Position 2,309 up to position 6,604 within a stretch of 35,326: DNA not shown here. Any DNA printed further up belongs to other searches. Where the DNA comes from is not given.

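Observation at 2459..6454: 1331-aa acidic orphan protein ending in a class I glutamine-amidotransferase-like domain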

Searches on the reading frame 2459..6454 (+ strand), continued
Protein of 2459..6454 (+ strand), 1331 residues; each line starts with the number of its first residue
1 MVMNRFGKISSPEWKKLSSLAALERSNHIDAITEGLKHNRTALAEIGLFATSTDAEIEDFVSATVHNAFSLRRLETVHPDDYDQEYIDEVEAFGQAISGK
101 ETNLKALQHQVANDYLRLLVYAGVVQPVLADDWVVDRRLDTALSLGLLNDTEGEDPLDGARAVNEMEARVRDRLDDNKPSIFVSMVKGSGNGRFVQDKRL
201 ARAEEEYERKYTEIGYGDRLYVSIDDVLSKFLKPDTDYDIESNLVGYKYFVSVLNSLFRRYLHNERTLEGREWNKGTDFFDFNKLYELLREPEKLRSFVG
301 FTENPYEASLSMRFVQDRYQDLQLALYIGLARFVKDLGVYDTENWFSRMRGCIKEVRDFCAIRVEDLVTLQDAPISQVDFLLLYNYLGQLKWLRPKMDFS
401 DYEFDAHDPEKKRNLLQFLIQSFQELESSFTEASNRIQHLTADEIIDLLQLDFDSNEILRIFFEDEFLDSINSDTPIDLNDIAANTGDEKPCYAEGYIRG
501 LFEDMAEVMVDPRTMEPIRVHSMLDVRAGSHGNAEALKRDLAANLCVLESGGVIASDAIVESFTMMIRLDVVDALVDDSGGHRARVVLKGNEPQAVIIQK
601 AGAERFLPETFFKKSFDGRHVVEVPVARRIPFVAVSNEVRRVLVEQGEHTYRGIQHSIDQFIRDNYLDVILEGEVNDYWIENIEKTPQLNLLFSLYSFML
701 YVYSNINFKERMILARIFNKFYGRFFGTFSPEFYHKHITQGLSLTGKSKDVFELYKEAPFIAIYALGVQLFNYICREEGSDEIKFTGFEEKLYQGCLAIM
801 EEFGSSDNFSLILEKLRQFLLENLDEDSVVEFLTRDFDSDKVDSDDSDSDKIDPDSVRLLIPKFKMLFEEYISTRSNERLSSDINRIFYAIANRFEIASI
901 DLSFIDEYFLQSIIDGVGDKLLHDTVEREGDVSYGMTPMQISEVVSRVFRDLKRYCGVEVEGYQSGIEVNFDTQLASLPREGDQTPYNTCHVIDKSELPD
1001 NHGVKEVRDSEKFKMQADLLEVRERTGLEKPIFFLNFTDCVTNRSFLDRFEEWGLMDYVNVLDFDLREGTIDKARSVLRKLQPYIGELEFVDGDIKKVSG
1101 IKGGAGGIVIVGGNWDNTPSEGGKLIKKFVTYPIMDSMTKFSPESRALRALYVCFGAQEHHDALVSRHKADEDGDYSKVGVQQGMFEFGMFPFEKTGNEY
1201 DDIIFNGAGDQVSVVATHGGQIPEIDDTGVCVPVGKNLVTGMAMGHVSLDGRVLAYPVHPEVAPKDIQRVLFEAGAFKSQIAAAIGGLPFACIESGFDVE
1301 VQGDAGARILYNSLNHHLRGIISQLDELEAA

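Call 83: find_encoding_contigs(protein=P0028, flank=6000, max_places=1)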
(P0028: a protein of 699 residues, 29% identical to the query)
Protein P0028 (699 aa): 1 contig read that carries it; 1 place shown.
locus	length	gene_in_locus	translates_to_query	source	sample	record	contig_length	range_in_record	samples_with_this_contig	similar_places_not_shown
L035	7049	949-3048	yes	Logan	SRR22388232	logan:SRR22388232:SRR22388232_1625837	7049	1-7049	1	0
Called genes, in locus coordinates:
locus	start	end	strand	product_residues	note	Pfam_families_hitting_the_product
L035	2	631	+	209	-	?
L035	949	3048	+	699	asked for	-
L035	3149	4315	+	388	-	PF01637:ATPase_2 (faint), PF13173:AAA_14, PF13401:AAA_22 (faint), PF13635:DUF4143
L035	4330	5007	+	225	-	-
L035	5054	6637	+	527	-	-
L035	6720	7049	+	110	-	?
